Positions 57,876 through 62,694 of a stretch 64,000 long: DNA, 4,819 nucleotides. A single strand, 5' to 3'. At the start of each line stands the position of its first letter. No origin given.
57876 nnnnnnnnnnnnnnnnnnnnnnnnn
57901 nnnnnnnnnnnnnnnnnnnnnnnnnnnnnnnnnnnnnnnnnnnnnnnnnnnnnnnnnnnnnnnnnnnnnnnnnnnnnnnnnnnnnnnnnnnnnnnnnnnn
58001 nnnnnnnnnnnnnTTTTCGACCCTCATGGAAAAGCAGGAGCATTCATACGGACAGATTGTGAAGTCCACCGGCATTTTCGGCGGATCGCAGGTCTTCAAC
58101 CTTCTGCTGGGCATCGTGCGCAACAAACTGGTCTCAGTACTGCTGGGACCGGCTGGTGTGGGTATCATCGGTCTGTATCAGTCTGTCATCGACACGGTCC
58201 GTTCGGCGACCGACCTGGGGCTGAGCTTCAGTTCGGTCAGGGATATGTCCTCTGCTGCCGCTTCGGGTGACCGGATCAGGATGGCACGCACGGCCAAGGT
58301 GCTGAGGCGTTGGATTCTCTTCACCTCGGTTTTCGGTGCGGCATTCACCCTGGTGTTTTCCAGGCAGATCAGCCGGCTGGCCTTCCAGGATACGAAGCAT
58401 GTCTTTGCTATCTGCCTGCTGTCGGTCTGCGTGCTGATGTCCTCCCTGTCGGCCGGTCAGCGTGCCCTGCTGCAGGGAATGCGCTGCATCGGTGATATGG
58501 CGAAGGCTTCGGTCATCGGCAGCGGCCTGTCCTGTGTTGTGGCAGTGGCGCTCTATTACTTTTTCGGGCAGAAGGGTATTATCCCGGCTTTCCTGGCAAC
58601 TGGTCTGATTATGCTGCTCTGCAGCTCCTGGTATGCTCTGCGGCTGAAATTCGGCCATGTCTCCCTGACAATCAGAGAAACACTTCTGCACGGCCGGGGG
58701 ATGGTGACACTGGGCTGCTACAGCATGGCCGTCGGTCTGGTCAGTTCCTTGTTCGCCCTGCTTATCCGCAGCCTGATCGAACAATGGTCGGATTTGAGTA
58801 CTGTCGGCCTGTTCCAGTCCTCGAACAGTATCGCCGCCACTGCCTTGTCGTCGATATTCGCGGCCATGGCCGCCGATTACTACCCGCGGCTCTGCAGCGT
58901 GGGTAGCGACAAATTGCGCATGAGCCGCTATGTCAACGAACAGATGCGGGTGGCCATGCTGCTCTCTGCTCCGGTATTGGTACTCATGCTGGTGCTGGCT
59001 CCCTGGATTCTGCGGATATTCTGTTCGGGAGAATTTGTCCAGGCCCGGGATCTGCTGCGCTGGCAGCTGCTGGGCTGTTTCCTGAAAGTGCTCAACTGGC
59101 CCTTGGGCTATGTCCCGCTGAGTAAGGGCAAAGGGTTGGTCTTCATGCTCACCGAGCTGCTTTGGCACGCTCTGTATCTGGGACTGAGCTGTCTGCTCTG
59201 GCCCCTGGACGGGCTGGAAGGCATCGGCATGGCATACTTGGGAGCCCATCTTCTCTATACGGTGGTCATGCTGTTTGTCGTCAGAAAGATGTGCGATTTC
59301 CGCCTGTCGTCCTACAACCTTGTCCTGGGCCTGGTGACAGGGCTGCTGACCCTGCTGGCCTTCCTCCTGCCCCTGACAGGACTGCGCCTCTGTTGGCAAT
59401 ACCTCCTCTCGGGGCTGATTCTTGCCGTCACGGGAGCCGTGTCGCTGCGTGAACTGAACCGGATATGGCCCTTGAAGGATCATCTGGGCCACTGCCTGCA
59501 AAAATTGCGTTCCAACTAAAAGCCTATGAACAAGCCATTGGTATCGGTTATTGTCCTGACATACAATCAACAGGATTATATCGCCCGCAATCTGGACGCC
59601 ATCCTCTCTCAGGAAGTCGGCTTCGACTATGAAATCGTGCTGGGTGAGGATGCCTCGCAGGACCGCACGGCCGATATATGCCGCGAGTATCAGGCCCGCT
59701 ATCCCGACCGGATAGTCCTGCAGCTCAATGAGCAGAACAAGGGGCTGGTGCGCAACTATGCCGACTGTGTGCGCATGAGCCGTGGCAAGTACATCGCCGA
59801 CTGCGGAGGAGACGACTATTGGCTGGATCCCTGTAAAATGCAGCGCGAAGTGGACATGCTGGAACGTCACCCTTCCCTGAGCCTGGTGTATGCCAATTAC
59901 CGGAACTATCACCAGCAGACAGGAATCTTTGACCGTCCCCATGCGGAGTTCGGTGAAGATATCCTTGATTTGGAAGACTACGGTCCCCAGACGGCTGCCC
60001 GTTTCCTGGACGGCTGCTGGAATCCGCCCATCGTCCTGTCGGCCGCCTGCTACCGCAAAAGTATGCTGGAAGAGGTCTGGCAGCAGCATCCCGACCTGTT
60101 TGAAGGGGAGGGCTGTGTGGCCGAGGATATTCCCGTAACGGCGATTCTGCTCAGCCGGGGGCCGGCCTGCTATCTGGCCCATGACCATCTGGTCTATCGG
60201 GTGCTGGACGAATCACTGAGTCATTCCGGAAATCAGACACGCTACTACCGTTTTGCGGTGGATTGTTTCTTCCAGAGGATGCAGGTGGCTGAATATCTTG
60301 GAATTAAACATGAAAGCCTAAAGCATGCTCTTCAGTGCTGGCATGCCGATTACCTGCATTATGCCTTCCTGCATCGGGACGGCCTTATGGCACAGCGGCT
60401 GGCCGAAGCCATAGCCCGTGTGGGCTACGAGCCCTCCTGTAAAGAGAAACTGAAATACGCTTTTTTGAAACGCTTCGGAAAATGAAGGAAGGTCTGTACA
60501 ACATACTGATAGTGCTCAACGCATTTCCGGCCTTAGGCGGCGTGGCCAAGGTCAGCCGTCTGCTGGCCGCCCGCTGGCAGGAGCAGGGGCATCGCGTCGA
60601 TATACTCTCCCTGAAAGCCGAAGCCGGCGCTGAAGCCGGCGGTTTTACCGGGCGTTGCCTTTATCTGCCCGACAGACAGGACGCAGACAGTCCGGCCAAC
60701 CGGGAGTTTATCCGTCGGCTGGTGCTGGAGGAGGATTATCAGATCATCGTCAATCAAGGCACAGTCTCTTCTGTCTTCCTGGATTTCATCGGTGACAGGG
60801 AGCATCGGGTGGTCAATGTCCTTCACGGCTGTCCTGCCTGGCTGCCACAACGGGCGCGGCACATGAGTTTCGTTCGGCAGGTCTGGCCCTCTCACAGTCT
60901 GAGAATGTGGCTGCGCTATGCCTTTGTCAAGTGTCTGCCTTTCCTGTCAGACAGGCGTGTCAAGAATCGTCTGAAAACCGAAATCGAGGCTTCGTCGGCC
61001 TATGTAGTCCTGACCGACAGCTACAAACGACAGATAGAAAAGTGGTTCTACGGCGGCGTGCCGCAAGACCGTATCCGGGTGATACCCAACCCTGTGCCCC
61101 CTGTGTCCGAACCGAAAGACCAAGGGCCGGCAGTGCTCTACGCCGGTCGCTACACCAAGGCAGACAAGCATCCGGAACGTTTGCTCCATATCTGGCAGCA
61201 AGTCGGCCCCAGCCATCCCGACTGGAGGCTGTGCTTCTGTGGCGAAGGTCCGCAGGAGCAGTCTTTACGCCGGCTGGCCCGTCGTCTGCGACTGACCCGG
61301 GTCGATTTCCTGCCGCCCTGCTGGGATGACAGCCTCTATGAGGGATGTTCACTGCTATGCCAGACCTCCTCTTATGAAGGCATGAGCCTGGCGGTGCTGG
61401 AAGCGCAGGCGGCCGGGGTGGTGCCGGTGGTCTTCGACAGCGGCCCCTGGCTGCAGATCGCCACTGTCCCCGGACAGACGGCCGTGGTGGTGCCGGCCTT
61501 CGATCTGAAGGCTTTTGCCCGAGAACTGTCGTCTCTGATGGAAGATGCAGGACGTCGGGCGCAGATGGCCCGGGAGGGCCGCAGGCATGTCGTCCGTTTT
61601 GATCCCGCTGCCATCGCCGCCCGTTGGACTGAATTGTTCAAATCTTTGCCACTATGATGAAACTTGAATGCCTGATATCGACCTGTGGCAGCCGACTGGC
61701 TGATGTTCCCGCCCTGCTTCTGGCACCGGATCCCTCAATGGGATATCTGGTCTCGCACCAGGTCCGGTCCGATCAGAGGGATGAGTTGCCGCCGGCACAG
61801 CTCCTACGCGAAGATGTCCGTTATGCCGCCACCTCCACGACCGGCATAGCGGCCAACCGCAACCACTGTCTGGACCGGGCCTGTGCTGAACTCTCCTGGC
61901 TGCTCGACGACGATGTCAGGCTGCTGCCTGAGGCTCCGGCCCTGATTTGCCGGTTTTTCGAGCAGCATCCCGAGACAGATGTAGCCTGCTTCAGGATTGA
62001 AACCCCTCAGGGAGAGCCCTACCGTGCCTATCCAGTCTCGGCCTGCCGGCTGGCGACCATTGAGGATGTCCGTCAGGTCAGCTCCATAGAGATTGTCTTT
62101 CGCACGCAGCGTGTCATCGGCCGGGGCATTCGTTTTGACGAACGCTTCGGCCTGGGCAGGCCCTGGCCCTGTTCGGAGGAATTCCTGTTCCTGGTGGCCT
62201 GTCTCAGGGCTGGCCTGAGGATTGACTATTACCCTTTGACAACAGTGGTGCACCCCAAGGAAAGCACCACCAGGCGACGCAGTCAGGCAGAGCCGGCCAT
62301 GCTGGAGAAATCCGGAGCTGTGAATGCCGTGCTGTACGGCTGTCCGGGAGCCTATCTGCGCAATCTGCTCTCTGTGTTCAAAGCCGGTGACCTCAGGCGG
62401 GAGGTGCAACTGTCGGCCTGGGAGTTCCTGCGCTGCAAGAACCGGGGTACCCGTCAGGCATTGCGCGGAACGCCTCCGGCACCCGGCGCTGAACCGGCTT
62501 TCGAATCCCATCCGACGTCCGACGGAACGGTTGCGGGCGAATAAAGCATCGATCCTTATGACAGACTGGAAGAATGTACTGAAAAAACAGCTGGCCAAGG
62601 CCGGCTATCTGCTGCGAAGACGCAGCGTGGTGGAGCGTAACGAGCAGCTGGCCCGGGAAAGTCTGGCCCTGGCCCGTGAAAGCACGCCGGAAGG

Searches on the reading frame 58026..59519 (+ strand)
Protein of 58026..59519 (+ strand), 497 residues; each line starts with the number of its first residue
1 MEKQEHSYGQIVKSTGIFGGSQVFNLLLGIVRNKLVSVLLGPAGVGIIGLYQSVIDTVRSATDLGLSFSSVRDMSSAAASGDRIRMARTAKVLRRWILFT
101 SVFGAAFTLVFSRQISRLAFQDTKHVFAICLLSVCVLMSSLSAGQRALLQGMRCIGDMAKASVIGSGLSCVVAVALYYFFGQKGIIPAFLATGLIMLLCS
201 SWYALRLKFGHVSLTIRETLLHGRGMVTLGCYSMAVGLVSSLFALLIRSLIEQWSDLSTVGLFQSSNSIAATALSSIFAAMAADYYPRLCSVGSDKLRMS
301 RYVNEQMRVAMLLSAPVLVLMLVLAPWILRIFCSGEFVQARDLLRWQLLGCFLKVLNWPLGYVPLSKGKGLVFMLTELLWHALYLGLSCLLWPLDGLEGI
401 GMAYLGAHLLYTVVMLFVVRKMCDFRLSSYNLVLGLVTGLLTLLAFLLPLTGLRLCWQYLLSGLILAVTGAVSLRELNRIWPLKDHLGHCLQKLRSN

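Call 7: search_protein_families(library=pfam, proteins=[window:58026-59519:+], max_evalue=0.001)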
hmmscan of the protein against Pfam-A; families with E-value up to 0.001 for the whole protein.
window:58026-59519:+ (497 aa): 2 families
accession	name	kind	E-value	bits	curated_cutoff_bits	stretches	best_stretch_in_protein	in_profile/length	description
PF13440.11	Polysacc_synt_3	-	6.2e-16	58.9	23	1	39-336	5-287/293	Polysaccharide biosynthesis protein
PF01943.22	Polysacc_synt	-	1.3e-09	38.4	28.2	1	12-289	2-270/274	Polysaccharide biosynthesis protein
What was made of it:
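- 58026..61657 (+): Wzx-type flippase (58026-59519), GT2 (59526-60485), GT4 (60482-61657): the conserved glycan locus that the fusion terminates. Pfam assignments are from call 7.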

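Call 59: search_protein_families(library=ncbifam, proteins=[window:58026-59519:+], max_evalue=0.01)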
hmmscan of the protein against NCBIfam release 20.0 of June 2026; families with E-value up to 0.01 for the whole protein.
window:58026-59519:+ (497 aa): 4 families
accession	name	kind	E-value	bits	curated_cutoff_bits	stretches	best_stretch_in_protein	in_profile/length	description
NF011679.0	PRK15099.1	equivalog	3.7e-23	82.5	325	1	20-419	12-409/416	lipid III flippase WzxE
TIGR02900.1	spore_V_B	equivalog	1.2e-08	34.1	372.3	1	20-186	10-176/488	stage V sporulation protein B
NF058658.1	Oglyco_Wzx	exception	8.2e-08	31.7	720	1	119-429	107-412/478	O-glycosylation flippase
NF047674.1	TeichurnBiosyTuaB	equivalog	0.0032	16.6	580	1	27-469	24-456/469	teichuronic acid biosynthesis protein TuaB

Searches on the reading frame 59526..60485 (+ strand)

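Call 7: search_protein_families(library=pfam, proteins=[window:59526-60485:+], max_evalue=0.001)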
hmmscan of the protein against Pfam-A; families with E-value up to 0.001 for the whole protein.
window:59526-60485:+ (319 aa): 2 families
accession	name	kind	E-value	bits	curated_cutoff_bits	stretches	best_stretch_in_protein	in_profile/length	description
PF00535.33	Glycos_transf_2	-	1.1e-21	77.9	23.3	1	7-185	1-168/168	Glycosyl transferase family 2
PF13641.12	Glyco_tranf_2_3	-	1.1e-11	45.7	27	1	6-237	3-223/230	Glycosyltransferase like family 2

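Call 59: search_protein_families(library=ncbifam, proteins=[window:59526-60485:+], max_evalue=0.01)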
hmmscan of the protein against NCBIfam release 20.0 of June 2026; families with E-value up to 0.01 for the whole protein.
window:59526-60485:+ (319 aa): 16 families
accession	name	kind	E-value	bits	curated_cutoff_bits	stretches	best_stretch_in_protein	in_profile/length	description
NF053739.1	GlytfEpsEBac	equivalog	2.3e-20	72.7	450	1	4-124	1-119/265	glycosyltransferase EpsE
NF047683.1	TeichurnBiosyTuaG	equivalog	2.5e-14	53.5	400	1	2-129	4-127/252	teichuronic acid biosynthesis protein TuaG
NF007482.0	PRK10073.1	equivalog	9.6e-12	44.5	423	1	3-113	5-111/334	glycosyltransferase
TIGR03937.1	PgaC_IcaA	equivalog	7.6e-10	38.3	422.3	1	3-128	44-166/407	poly-beta-1,6-N-acetyl-D-glucosamine synthase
NF050050.1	ProtGlycPglI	equivalog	2.1e-09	37.2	500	1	4-101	2-98/306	GalNAc(5)-diNAcBac-PP-undecaprenol beta-1,3-glucosyltransferase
NF041875.1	EPS_EpsD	equivalog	3.4e-08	33.3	370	1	6-91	1-84/325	exopolysaccharide biosynthesis glycosyltransferase EpsD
NF038302.1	EPS_HpsE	equivalog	1.4e-07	30.8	300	1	7-93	4-93/307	hormogonium polysaccharide biosynthesis glycosyltransferase HpsE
NF007453.0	PRK10018.1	equivalog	1e-06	28.6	382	1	2-133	4-130/280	colanic acid biosynthesis glycosyltransferase WcaA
TIGR04017.1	WcaA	equivalog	1.8e-06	27.7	495.75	1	2-124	3-122/279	colanic acid biosynthesis glycosyltransferase WcaA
TIGR04440.1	glyco_TIGR04440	domain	1.9e-06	27.8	70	1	6-125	2-119/215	TIGR00180 family glycosyltransferase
TIGR03469.1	HpnB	hypoth_equivalog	4.6e-05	22.6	379.25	1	4-62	44-102/386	hopene-associated glycosyltransferase HpnB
NF041394.1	GtaseAglG_Halo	equivalog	0.00016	21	440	1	6-114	3-109/304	glucosyl-dolichyl phosphate glucuronosyltransferase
TIGR03111.1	glyc2_xrt_Gpos1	hypoth_equivalog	0.00047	19.1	363.95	1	3-118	48-162/439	TIGR03111 family XrtG-associated glycosyltransferase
TIGR04283.1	glyco_like_mftF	equivalog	0.0014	18.3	182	0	6-58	1-52/221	TIGR04283 family arsenosugar biosynthesis glycosyltransferase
NF007986.1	PRK10714.1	equivalog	0.0033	16.5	529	1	6-73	8-77/316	undecaprenyl-phosphate 4-deoxy-4-formamido-L-arabinose transferase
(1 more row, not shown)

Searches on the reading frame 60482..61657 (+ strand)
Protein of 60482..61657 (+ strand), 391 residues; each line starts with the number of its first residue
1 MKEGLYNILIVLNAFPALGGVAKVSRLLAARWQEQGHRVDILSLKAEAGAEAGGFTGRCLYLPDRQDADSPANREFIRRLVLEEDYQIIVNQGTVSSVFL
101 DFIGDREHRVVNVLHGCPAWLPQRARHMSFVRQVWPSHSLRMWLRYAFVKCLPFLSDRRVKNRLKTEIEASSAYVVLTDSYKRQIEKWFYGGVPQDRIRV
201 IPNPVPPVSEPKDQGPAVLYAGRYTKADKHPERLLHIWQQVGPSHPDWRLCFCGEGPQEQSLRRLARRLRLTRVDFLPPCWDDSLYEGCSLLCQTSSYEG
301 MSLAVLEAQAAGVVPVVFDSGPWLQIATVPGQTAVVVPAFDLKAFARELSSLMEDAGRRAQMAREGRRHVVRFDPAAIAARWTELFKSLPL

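Call 7: search_protein_families(library=pfam, proteins=[window:60482-61657:+], max_evalue=0.001)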
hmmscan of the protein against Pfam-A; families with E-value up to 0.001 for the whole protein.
window:60482-61657:+ (391 aa): 4 families
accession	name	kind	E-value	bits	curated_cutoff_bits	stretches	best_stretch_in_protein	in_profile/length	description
PF00534.26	Glycos_transf_1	-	1.8e-25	89.9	26.4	1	210-368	10-171/172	Glycosyl transferases group 1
PF13692.12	Glyco_trans_1_4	-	2.8e-20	73.5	27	1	216-355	2-142/142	Glycosyl transferases group 1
PF13439.12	Glyco_transf_4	-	2.1e-11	44.6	28.5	1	19-206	2-167/170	Glycosyltransferase Family 4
PF13579.12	Glyco_trans_4_4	-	1e-06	29.7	29.7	1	19-203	1-157/158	Glycosyl transferase 4-like domain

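Call 59: search_protein_families(library=ncbifam, proteins=[window:60482-61657:+], max_evalue=0.01)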
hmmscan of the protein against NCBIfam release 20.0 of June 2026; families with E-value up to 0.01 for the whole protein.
window:60482-61657:+ (391 aa): 17 families
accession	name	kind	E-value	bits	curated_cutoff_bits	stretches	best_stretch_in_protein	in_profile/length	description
TIGR03449.1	mycothiol_MshA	equivalog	1.2e-12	47.4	462.5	1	229-387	233-401/406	D-inositol-3-phosphate glycosyltransferase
TIGR03999.1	thiol_BshA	equivalog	5.7e-11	41.9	273.7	1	231-388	214-372/375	N-acetyl-alpha-D-glucosaminyl L-malate synthase BshA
TIGR03088.1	stp2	hypoth_equivalog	1e-09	37.9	409.05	1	234-388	216-372/374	TIGR03088 family PEP-CTERM/XrtA system glycosyltransferase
NF007396.0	PRK09922.1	equivalog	2e-08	33.5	385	1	174-319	139-290/361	lipopolysaccharide 1,6-galactosyltransferase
NF050056.1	ProtGlycPglH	equivalog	3.1e-08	33.1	600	1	196-388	157-352/354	GalNAc-alpha-(1->4)-GalNAc-alpha-(1->3)-diNAcBac-PP-undecaprenol alpha-1,4-N-acetyl-D-galactosaminyltransferase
NF041876.1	EPS_EpsE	equivalog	6.8e-08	32.1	400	1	234-372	232-378/389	exopolysaccharide biosynthesis GT4 family glycosyltransferase EpsE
TIGR04047.1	MSMEG_0565_glyc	hypoth_equivalog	1.3e-06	27.7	259.85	1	284-386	272-371/373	MSMEG_0565 family glycosyltransferase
NF007640.0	PRK10307.1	subfamily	4.6e-06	25.8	276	1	232-371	245-388/411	WcaI family glycosyltransferase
NF038229.1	Glyco4_Geo_Pelo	equivalog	1.1e-05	24.6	400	1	233-388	178-335/338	GPMC system family 4 glycosyltransferase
NF011726.0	PRK15179.1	equivalog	3.9e-05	22.1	733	1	227-319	528-621/694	Vi polysaccharide biosynthesis protein TviE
NF047880.1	glyco_SdgA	exception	6.7e-05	21.6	800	1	170-385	268-486/488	serine-aspartate repeat adhesin O-glycosyltransferase SdgA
NF047881.1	glyco_SdgB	exception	0.00012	20.8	800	1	161-384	262-491/496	serine-aspartate repeat adhesin O-glycosyltransferase SdgB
TIGR04063.1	stp3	hypoth_equivalog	0.00015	20.8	442.05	1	233-372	230-377/397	TIGR04063 family PEP-CTERM/XrtA system glycosyltransferase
NF053787.1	GlcN_PG_synth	equivalog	0.00026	19.9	480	1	218-372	200-341/361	N-acetylglucosaminyl phosphatidylglycerol synthase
NF050063.1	ProtGlycPglJ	equivalog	0.002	17.4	500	1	218-381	197-358/363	N-acetylgalactosamine-N,N'-diacetylbacillosaminyl-diphospho-undecaprenol 4-alpha-N-acetylgalactosaminyltransferase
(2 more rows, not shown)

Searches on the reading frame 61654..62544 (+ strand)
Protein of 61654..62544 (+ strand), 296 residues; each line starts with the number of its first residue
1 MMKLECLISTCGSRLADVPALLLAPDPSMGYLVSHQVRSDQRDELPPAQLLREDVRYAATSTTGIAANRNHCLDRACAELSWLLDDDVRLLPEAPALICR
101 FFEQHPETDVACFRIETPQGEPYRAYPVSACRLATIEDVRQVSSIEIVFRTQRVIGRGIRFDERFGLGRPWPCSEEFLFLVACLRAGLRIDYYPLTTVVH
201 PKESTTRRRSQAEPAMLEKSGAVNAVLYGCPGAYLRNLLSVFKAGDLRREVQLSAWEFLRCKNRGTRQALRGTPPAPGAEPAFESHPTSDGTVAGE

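Call 7: search_protein_families(library=pfam, proteins=[window:61654-62544:+], max_evalue=0.001)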
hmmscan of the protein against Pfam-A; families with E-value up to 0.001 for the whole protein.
window:61654-62544:+ (296 aa): 1 family
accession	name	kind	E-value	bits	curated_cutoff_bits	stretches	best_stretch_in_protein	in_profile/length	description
PF00535.33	Glycos_transf_2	-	5.3e-05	23.7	23.3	1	52-125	52-125/168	Glycosyl transferase family 2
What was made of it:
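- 61654..62544 (+): GT2-like glycosyltransferase gene directly upstream; in sister lineages this gene is the deiminase's overlapping neighbour or its fusion partner. Pfam PF00535 scores 23.7 bits (call 7).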

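Call 59: search_protein_families(library=ncbifam, proteins=[window:61654-62544:+], max_evalue=0.01)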
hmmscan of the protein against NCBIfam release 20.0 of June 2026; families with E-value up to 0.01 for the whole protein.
window:61654-62544:+ (296 aa): 2 families
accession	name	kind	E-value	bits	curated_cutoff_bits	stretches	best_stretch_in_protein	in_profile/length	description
NF038299.1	EPS_HpsN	equivalog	4.7e-05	22.5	425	0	54-111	58-115/317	hormogonium polysaccharide biosynthesis glycosyltransferase HpsN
NF041875.1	EPS_EpsD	equivalog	0.0092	15.4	370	0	48-109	50-108/325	exopolysaccharide biosynthesis glycosyltransferase EpsD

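Call 60: find_homologous_proteins(query=window:61654-62544:+, max_evalue=0.00001)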
Query window:61654-62544:+ (296 aa): 31 proteins with E <= 0.00001 among 2026 candidates.
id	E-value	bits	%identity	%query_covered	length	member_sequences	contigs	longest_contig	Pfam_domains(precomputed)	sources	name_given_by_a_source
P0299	2.7e-198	675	100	100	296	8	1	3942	-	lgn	-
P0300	3.7e-128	445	73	94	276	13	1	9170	PF00535.33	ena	-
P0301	1.9e-121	423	73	92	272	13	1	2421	PF00535.33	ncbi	-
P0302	7.5e-79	283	54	93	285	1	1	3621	PF00535.33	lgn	-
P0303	1.3e-70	256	50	92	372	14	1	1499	PF00534.27,PF00535.33,PF13692.13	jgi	jgi:glycosyltransferase involved in cell wall biosynthesis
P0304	4.7e-58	215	44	93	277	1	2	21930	PF00535.33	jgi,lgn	jgi:glycosyltransferase involved in cell wall biosynthesis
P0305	8.2e-57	211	42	94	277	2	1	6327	PF00535.33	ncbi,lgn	-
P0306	1.0e-56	210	46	92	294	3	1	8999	-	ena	-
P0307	2.3e-55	206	46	90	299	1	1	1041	-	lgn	-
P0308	6.1e-55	205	43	90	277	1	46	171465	PF00535.33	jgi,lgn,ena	jgi:glycosyltransferase involved in cell wall biosynthesis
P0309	1.6e-54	203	44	89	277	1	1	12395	PF00535.33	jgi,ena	-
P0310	1.6e-54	203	41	94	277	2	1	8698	PF00535.33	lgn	-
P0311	7.6e-54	201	41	90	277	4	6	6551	PF13641.13,PF00535.33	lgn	-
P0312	1.4e-53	200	41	90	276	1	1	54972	PF00535.33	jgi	jgi:glycosyltransferase involved in cell wall biosynthesis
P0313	1.7e-53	200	42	90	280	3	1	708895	PF00535.33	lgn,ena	-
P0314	2.0e-53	200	41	94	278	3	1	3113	PF00535.33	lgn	-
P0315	2.6e-53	199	43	91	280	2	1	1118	PF00535.33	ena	-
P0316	6.3e-53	198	43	90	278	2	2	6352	PF00535.33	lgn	-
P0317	2.4e-52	196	43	92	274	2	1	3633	PF00535.33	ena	-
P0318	1.2e-51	194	43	90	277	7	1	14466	PF00535.33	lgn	-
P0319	2.2e-51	193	45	92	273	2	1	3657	PF00535.33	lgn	-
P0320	3.0e-50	189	42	90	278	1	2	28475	PF00535.33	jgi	jgi:glycosyltransferase involved in cell wall biosynthesis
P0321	5.8e-50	188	42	90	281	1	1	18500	PF00535.33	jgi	-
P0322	9.5e-49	184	41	90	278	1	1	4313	PF00535.33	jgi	jgi:glycosyltransferase involved in cell wall biosynthesis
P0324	3.7e-35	140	36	82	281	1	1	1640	PF00535.33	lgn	-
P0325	3.2e-33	133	38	77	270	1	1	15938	PF00535.33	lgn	-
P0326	4.5e-30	123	36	79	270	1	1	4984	PF00535.33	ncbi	-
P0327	4.0e-29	120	35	77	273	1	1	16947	PF00535.33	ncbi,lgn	-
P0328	7.7e-29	119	35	79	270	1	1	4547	PF00535.33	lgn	-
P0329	4.3e-27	113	35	79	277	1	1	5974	PF00535.33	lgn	-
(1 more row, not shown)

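Call 61: find_encoding_contigs(protein=P0308, flank=10000, max_places=2)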
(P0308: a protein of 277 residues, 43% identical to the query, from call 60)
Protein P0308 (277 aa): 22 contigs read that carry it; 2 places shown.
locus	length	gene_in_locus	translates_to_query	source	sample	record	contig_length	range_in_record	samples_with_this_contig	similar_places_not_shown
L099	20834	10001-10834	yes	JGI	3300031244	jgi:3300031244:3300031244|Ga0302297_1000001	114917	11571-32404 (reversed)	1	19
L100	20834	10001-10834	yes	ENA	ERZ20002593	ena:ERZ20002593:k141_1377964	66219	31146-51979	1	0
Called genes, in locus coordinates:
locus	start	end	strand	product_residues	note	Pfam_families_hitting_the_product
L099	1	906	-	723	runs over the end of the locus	PF02689:Herpes_Helicase (faint), PF05970:PIF1, PF13191:AAA_16 (faint), PF13245:AAA_19, PF13401:AAA_22 (weak), PF13604:AAA_30, PF13538:UvrD_C_2 (weak), PF00570:HRDC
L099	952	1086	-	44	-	-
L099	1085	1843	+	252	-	PF02348:CTP_transf_3, PF12804:NTP_transf_3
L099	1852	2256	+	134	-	PF05523:FdtA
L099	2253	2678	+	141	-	PF05523:FdtA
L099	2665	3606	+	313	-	-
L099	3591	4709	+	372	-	PF01041:DegT_DnrJ_EryC1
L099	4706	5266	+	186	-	PF00132:Hexapep, PF14602:Hexapep_2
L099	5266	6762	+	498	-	PF01943:Polysacc_synt, PF13440:Polysacc_synt_3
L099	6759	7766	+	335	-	PF00535:Glycos_transf_2, PF13641:Glyco_tranf_2_3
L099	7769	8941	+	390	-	PF13439:Glyco_transf_4 (weak), PF00534:Glycos_transf_1, PF13692:Glyco_trans_1_4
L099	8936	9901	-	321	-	PF00535:Glycos_transf_2, PF10111:Glyco_tranf_2_2, PF13506:Glyco_transf_21, PF13641:Glyco_tranf_2_3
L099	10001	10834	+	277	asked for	PF00535:Glycos_transf_2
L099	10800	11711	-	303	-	PF00535:Glycos_transf_2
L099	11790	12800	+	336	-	PF01565:FAD_binding_4, PF02873:MurB_C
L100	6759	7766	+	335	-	PF00535:Glycos_transf_2, PF13641:Glyco_tranf_2_3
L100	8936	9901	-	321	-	PF00535:Glycos_transf_2, PF10111:Glyco_tranf_2_2, PF13506:Glyco_transf_21, PF13641:Glyco_tranf_2_3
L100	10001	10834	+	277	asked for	PF00535:Glycos_transf_2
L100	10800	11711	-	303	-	PF00535:Glycos_transf_2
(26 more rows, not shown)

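Call 62: find_encoding_contigs(protein=P0313, flank=10000, max_places=1)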
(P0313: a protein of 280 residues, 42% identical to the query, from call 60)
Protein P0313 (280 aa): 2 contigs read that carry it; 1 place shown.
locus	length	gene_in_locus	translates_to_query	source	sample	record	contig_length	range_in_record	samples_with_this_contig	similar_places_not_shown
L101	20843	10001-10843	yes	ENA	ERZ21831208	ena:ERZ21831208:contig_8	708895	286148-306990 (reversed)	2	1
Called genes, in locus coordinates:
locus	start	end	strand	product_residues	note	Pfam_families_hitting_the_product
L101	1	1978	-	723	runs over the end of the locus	PF02689:Herpes_Helicase (faint), PF05970:PIF1, PF13245:AAA_19, PF13401:AAA_22 (weak), PF13604:AAA_30, PF13538:UvrD_C_2 (weak), PF00570:HRDC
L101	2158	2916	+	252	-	PF02348:CTP_transf_3, PF12804:NTP_transf_3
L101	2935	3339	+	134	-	PF05523:FdtA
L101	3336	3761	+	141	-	PF05523:FdtA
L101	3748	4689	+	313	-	-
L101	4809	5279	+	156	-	PF00132:Hexapep, PF14602:Hexapep_2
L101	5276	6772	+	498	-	PF01943:Polysacc_synt, PF13440:Polysacc_synt_3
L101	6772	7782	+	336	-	PF00535:Glycos_transf_2, PF13641:Glyco_tranf_2_3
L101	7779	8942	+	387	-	PF13439:Glyco_transf_4 (weak), PF00534:Glycos_transf_1, PF13692:Glyco_trans_1_4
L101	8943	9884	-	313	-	PF00535:Glycos_transf_2, PF10111:Glyco_tranf_2_2, PF13506:Glyco_transf_21 (weak), PF13641:Glyco_tranf_2_3 (weak)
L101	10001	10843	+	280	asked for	PF00535:Glycos_transf_2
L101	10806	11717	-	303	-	PF00535:Glycos_transf_2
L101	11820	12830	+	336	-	PF01565:FAD_binding_4, PF02873:MurB_C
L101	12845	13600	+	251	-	PF23023:Anti-Pycsar_Apyc1, PF00753:Lactamase_B, PF12706:Lactamase_B_2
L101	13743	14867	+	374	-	PF00712:DNA_pol3_beta, PF02767:DNA_pol3_beta_2, PF02768:DNA_pol3_beta_3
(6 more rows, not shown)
